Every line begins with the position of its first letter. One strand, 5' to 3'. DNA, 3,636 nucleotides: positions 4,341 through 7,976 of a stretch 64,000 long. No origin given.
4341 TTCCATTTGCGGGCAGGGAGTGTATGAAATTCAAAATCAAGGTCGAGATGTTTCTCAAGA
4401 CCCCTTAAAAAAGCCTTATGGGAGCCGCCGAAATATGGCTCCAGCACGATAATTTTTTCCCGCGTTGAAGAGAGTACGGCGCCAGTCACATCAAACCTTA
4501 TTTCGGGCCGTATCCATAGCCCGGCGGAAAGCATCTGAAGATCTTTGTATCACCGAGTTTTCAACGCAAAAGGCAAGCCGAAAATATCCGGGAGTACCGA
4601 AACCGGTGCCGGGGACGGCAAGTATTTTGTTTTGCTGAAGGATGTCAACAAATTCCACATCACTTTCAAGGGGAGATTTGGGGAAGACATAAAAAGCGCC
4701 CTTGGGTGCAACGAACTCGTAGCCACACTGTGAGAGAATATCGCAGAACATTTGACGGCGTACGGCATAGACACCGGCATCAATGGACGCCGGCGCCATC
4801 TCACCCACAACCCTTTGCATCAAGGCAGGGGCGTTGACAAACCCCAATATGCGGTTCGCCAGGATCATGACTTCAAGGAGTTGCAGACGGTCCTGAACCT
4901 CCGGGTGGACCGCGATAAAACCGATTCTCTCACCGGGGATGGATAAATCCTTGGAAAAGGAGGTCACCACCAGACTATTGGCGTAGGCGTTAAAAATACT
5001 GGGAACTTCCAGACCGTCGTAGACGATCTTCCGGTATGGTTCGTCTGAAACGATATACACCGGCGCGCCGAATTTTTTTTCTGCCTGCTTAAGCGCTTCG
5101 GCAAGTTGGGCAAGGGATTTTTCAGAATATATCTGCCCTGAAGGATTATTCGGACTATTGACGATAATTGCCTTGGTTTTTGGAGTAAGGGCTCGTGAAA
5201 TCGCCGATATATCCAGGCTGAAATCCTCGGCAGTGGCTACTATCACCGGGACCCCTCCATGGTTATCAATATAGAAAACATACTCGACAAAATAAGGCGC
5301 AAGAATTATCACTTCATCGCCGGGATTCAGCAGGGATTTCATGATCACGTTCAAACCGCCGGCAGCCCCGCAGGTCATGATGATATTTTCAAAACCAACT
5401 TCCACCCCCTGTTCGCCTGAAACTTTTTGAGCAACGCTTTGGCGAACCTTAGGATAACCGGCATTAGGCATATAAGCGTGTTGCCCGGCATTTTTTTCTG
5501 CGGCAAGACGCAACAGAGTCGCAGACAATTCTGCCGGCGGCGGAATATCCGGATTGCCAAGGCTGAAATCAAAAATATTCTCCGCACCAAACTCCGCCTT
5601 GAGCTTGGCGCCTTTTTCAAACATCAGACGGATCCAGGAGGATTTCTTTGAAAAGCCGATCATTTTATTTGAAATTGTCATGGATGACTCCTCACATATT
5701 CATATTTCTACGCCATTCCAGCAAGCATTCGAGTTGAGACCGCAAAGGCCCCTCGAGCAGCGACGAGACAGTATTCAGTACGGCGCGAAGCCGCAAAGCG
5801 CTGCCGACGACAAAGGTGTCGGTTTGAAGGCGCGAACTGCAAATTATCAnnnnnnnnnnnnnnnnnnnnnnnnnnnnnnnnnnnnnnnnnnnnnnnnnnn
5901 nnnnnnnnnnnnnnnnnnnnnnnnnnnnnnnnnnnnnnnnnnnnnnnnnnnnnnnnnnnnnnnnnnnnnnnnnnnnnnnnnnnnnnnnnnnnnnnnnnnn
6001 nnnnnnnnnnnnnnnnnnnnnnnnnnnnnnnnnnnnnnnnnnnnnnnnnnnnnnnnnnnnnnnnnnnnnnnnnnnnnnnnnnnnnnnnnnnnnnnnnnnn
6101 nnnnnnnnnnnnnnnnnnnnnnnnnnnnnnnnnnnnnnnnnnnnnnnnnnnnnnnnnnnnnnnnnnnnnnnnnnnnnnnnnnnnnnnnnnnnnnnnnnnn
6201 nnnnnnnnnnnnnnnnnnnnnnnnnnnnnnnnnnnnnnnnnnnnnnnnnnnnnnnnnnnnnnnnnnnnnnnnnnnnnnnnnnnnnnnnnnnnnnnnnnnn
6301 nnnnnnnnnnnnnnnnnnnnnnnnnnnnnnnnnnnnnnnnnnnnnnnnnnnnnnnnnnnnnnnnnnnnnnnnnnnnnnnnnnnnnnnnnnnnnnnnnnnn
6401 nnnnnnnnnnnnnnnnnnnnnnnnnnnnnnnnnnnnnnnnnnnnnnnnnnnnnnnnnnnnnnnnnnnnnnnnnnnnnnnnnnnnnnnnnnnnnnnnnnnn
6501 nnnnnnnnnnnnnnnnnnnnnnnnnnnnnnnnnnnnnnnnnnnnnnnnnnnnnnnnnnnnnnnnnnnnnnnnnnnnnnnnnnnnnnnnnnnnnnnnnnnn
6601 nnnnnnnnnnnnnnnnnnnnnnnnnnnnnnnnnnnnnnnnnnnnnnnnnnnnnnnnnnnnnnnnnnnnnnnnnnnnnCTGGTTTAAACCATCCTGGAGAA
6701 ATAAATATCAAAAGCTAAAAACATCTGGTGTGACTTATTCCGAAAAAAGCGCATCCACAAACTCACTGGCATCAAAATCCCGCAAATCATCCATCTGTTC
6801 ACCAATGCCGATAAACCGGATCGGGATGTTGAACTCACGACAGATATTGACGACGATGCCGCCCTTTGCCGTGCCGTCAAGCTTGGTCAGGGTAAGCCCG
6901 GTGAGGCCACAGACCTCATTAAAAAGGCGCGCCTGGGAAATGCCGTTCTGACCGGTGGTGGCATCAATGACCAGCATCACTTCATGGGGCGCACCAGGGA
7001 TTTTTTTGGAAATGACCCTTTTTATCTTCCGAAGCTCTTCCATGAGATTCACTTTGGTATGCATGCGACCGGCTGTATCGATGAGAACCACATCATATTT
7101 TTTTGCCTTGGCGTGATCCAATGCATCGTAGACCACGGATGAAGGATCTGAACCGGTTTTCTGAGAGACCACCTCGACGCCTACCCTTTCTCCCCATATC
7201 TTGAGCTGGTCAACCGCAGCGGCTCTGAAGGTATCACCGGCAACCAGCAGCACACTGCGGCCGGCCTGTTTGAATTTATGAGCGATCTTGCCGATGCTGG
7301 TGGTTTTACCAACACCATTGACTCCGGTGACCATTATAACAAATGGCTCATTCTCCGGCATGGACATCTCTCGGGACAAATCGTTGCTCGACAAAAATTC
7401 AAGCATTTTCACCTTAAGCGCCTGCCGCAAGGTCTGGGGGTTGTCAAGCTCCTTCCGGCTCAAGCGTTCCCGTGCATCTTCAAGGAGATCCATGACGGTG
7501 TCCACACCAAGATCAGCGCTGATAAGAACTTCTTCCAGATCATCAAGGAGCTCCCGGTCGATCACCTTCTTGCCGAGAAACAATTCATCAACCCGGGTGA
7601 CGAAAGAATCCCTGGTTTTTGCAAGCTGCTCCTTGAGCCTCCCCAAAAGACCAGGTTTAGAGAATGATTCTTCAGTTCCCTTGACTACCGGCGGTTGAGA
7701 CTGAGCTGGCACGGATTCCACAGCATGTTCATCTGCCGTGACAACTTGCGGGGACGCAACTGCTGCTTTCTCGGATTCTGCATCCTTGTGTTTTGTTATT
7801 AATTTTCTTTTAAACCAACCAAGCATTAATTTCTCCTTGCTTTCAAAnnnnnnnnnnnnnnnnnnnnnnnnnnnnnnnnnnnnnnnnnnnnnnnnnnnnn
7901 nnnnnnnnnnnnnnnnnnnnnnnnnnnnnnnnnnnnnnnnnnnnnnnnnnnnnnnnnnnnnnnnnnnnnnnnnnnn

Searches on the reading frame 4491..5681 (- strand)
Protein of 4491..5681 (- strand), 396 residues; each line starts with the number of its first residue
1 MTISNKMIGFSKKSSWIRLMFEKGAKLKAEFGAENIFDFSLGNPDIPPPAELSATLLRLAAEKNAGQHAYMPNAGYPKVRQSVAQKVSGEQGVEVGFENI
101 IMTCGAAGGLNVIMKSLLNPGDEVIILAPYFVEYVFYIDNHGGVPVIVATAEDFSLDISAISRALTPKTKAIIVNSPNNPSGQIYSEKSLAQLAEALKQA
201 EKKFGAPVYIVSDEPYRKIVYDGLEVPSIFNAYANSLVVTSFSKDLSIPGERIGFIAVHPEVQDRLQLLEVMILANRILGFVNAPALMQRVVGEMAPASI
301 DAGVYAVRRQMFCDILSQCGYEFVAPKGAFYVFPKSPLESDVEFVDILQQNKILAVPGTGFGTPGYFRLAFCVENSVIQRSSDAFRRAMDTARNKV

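Call 19: search_protein_families(library=pfam, proteins=[window:4491-5681:-], max_evalue=0.001)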
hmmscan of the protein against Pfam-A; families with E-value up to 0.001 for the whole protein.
window:4491-5681:- (396 aa): 4 families
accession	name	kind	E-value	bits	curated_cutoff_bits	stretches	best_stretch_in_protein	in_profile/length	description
PF00155.27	Aminotran_1_2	-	2.8e-49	168.7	19.7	1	35-379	2-355/361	Aminotransferase class I and II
PF01041.23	DegT_DnrJ_EryC1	-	1.1e-06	28.6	19.8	1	96-174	38-118/360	DegT/DnrJ/EryC1/StrS aminotransferase family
PF01053.26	Cys_Met_Meta_PP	-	7.4e-05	21.9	27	1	94-195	65-164/381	Cys/Met metabolism PLP-dependent enzyme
PF00266.25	Aminotran_5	-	0.00014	21.4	21.5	1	97-196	61-167/371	Aminotransferase class-V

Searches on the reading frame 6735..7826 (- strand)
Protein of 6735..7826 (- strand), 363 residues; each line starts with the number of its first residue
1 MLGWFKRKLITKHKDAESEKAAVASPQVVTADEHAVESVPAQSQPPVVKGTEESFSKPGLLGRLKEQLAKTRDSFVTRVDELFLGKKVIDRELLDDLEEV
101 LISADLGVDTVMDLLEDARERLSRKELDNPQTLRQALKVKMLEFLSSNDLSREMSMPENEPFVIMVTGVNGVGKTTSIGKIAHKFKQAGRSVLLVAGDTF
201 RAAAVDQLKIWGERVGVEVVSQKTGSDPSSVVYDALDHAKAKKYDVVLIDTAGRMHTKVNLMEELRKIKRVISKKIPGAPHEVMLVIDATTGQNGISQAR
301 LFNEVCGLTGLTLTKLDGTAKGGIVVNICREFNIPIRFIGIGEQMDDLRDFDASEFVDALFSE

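Call 19: search_protein_families(library=pfam, proteins=[window:6735-7826:-], max_evalue=0.001)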
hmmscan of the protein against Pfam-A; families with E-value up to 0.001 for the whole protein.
window:6735-7826:- (363 aa): 14 families
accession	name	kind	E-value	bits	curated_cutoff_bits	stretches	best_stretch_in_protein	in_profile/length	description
PF00448.28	SRP54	-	5.6e-80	268.1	22.7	1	161-361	1-195/196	SRP54-type protein, GTPase domain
PF02881.24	SRP54_N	-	1.6e-13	51.1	22.4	1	76-139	2-73/75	SRP54-type protein, helical bundle domain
PF06414.18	Zeta_toxin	-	1.3e-07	31.8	22.3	1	156-265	11-117/199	Zeta toxin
PF13401.12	AAA_22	-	4e-06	27.6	27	1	163-270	7-109/130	AAA domain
PF13604.12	AAA_30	-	4.4e-06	27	27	1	162-258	19-103/191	AAA domain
PF02374.21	ArsA_ATPase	-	1.6e-05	24.7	24.3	0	163-198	3-38/305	Anion-transporting ATPase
PF03266.21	NTPase_1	-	2.2e-05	24.8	23.9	0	164-192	2-30/168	NTPase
PF25199.1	nSTAND_NTPase5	-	0.00012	22.4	34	0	133-200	11-81/145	Novel STAND NTPase 5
PF03308.22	MeaB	-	0.00015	21.3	23.1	0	160-199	32-71/273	Methylmalonyl Co-A mutase-associated GTPase MeaB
PF02492.25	cobW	-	0.00031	20.8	20.7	1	163-299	2-135/180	CobW/HypB/UreG, nucleotide-binding domain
PF00004.35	AAA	-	0.00045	21.1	21.2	0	164-294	1-112/131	ATPase family associated with various cellular activities (AAA)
PF00005.33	ABC_tran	-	0.00047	21.2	25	1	163-247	13-80/137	ABC transporter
PF13207.12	AAA_17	-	0.00061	20.5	27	0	167-265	1-92/136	AAA domain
PF13614.12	AAA_31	-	0.00084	19.8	27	0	171-200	12-41/177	AAA domain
